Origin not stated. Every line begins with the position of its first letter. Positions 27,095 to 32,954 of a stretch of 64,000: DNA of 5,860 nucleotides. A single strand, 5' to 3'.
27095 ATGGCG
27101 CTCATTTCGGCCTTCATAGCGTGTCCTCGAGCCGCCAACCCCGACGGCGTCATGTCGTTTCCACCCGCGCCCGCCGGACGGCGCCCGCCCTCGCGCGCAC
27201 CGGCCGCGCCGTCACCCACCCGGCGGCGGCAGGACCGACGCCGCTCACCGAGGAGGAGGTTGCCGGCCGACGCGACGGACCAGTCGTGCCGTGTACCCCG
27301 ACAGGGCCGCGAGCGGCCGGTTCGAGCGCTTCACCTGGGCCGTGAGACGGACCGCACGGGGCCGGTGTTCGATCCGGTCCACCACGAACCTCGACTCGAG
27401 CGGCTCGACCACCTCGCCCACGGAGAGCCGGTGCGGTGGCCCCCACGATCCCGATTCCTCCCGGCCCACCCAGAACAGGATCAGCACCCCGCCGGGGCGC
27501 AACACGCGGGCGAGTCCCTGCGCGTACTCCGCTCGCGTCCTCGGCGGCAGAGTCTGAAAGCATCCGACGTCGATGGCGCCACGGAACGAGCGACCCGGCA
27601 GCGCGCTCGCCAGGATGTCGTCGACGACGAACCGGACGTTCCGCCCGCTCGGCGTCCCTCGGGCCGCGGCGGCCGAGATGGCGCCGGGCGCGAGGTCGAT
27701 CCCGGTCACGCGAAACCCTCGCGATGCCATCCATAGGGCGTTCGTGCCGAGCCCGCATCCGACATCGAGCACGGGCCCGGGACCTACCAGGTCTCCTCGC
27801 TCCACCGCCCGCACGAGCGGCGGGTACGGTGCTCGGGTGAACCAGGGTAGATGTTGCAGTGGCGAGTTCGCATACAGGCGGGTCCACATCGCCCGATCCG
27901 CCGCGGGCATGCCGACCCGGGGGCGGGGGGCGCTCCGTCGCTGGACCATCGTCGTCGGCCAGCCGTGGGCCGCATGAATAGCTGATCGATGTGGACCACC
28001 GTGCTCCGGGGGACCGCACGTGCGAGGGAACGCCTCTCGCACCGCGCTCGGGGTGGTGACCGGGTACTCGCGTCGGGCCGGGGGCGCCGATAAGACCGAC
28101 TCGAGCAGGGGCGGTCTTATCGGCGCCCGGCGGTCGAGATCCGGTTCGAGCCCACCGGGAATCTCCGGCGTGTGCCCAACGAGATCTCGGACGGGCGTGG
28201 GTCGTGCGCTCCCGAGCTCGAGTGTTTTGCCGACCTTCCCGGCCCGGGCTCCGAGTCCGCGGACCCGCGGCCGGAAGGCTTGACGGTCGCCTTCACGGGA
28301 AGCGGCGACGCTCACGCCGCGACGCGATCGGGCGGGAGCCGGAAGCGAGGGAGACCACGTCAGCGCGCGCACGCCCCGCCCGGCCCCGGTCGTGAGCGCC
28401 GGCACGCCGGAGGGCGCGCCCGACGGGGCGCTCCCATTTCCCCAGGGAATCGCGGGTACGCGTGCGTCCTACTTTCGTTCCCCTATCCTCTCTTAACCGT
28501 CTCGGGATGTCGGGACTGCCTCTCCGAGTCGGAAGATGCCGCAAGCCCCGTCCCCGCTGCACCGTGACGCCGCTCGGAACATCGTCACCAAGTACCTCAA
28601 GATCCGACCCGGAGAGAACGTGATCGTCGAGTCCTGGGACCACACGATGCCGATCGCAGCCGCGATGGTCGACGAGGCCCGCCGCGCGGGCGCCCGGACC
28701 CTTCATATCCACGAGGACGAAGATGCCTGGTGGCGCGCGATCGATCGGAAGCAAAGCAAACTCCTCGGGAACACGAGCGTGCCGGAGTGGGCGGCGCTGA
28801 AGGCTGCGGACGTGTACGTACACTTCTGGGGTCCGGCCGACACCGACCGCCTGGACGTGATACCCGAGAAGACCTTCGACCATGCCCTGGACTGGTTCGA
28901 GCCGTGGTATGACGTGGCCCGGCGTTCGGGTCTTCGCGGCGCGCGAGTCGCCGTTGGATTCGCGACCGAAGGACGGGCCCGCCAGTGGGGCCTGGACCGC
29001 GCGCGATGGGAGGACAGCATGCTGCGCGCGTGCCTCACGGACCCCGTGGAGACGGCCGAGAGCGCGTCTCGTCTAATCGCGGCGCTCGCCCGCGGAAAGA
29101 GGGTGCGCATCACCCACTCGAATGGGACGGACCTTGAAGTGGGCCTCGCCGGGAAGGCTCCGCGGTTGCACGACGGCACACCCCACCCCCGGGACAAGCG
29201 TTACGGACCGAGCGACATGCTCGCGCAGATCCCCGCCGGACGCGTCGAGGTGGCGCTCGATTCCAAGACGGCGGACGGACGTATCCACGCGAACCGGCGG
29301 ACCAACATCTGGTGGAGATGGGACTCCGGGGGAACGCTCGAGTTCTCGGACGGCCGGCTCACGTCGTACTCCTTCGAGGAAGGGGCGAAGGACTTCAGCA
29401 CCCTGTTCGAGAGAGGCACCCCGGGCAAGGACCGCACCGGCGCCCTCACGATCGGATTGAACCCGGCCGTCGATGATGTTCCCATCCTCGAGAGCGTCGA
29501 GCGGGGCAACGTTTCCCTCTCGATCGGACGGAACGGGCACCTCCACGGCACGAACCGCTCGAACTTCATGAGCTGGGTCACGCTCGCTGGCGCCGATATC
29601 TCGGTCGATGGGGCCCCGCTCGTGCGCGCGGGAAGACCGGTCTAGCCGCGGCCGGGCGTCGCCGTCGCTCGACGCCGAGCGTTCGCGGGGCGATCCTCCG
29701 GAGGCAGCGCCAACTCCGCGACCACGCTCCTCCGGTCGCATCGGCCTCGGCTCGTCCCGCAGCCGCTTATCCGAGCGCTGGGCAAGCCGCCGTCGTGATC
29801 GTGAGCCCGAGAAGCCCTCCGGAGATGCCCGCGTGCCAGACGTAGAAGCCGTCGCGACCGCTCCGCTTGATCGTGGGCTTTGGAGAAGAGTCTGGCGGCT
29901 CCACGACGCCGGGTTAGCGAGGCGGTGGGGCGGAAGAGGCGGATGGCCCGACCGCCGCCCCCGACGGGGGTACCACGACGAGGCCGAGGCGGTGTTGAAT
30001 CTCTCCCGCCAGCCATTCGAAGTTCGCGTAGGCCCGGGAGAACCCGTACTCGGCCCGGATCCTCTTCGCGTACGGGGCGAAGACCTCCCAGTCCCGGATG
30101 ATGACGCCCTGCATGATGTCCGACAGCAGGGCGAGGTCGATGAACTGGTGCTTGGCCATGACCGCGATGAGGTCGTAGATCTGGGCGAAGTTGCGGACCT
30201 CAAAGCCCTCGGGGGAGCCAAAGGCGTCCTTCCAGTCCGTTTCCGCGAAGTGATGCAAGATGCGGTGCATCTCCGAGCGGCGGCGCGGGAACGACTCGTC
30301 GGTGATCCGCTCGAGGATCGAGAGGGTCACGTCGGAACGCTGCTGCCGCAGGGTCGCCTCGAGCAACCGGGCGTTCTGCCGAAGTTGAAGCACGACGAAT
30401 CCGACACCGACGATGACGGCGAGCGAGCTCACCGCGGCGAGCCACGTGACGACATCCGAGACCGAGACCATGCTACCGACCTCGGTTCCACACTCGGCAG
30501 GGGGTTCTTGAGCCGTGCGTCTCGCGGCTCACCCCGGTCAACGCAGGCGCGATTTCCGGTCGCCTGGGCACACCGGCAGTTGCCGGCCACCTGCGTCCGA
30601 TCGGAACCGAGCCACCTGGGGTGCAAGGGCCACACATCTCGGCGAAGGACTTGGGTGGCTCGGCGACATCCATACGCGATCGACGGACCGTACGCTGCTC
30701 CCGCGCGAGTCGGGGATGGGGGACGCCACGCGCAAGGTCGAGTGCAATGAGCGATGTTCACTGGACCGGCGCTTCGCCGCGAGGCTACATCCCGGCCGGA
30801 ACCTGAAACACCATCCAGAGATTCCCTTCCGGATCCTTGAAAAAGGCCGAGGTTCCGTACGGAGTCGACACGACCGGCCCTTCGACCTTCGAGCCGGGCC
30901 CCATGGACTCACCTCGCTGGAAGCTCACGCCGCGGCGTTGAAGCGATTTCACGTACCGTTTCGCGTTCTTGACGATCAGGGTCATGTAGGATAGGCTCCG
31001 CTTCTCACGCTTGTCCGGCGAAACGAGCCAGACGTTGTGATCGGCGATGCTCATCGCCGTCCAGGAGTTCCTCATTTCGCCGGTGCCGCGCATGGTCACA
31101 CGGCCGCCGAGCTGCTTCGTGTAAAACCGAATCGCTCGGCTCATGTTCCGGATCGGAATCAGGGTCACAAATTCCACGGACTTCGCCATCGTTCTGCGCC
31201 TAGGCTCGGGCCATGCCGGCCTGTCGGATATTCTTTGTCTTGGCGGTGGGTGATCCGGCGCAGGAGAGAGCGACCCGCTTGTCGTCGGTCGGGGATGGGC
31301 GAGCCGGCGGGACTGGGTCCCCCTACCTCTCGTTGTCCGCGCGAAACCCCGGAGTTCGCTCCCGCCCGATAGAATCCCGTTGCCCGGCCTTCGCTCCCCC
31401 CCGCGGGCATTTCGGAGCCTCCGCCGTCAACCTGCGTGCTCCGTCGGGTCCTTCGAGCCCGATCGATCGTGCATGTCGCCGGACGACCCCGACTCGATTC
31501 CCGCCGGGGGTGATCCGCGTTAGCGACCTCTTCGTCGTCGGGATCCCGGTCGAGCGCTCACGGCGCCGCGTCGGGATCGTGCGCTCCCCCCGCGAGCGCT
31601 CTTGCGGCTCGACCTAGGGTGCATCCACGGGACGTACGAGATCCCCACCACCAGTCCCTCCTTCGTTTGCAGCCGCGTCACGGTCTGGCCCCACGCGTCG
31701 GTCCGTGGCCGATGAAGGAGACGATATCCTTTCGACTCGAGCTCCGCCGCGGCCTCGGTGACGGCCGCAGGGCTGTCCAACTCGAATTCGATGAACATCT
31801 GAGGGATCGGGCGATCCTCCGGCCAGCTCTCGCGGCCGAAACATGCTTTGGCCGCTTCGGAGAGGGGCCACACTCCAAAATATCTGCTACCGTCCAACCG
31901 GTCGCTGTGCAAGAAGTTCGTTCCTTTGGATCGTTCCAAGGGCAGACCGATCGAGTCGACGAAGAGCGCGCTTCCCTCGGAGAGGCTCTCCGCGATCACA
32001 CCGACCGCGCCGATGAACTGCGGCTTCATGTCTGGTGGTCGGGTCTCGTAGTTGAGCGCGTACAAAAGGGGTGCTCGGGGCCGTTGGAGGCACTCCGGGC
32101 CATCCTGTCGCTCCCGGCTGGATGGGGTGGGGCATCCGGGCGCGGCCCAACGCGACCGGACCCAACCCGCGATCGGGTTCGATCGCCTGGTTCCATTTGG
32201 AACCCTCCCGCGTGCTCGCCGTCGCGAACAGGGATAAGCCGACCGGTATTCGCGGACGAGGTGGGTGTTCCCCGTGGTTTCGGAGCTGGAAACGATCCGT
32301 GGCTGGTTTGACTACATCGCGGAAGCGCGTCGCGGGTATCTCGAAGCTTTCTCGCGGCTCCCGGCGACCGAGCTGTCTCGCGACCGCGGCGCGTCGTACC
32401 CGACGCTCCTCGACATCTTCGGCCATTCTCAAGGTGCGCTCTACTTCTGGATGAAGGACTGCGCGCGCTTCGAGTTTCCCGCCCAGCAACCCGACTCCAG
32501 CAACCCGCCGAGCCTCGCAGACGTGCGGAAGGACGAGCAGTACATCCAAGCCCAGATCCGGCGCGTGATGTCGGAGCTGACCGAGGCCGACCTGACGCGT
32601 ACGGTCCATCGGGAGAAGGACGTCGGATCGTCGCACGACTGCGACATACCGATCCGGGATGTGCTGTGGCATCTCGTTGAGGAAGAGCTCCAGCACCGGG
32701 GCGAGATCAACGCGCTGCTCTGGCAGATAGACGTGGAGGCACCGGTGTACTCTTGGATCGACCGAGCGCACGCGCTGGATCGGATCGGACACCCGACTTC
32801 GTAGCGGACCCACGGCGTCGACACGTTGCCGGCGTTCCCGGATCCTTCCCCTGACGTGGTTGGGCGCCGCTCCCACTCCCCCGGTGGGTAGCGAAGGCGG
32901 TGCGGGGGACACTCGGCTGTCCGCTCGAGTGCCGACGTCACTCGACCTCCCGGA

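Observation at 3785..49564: Local expansion of class III nucleotidyl cyclases: three cyclase–TolB-like–TPR paralogs plus two divergent cyclase architectures within 64 kb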

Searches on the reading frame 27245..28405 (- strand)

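Call 58: search_protein_families(library=pfam, proteins=[window:27245-28405:-], max_evalue=0.001)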
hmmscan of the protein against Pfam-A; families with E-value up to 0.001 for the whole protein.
window:27245-28405:- (386 aa): 7 families
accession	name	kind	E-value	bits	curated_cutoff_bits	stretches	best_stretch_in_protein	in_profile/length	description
PF13649.12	Methyltransf_25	-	1.2e-18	68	27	1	212-306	1-97/97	Methyltransferase domain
PF08241.18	Methyltransf_11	-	1.5e-14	54.8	21.2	1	213-310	1-95/95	Methyltransferase domain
PF05724.17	TPMT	-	5.8e-13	49.4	26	1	172-348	4-191/218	Thiopurine S-methyltransferase (TPMT)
PF08242.18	Methyltransf_12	-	8.1e-10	39.8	30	1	213-308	1-98/98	Methyltransferase domain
PF13489.12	Methyltransf_23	-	7.1e-08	32.8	27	1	208-310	22-116/164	Methyltransferase domain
PF13847.12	Methyltransf_31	-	3.5e-07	30.5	27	1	211-309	6-108/145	Methyltransferase domain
PF03848.20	TehB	-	2.6e-05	24.2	20.4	1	202-243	24-65/193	Tellurite resistance protein TehB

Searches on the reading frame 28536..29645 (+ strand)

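Call 17: search_protein_families(library=pfam, proteins=[window:28536-29645:+], max_evalue=0.001)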
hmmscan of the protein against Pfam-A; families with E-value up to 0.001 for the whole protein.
window:28536-29645:+ (369 aa): 1 family
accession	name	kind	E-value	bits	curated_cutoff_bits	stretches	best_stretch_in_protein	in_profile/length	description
PF02073.20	Peptidase_M29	-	8.1e-10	38.5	27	1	12-291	8-303/406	Thermophilic metalloprotease (M29)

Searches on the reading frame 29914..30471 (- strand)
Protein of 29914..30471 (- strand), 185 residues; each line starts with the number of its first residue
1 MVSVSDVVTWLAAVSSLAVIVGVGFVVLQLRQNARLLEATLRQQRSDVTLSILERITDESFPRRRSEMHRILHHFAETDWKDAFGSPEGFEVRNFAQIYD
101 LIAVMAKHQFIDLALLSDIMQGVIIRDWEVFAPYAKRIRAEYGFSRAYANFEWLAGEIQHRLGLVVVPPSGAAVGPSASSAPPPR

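Call 17: search_protein_families(library=pfam, proteins=[window:29914-30471:-], max_evalue=0.001)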
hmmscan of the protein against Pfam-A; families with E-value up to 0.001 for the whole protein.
window:29914-30471:- (185 aa): 1 family
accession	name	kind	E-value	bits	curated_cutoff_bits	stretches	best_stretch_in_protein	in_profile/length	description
PF15956.11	DUF4760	-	6e-15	56.1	25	1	22-156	7-139/141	Domain of unknown function (DUF4760)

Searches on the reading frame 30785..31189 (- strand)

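Call 57: search_protein_families(library=pfam, proteins=[window:30785-31189:-], max_evalue=0.001)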
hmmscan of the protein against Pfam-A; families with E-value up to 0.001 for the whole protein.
window:30785-31189:- (134 aa): 1 family
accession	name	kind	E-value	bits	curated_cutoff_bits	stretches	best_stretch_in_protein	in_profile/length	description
PF00903.31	Glyoxalase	-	1.6e-08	35.4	20.6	1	10-127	6-121/121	Glyoxalase/Bleomycin resistance protein/Dioxygenase superfamily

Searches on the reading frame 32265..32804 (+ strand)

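Call 17: search_protein_families(library=pfam, proteins=[window:32265-32804:+], max_evalue=0.001)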
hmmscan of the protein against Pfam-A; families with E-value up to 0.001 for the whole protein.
window:32265-32804:+ (179 aa): 3 families
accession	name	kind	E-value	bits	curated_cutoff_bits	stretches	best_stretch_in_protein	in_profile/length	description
PF12867.12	DinB_2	-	3.3e-08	34.5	24.8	1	19-148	3-128/128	DinB superfamily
PF04978.18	MST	-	1.6e-07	32.4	27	1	16-151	4-143/149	Mycothiol-S-transferase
PF05163.17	DinB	-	1.2e-06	29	23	1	15-155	9-145/165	DinB family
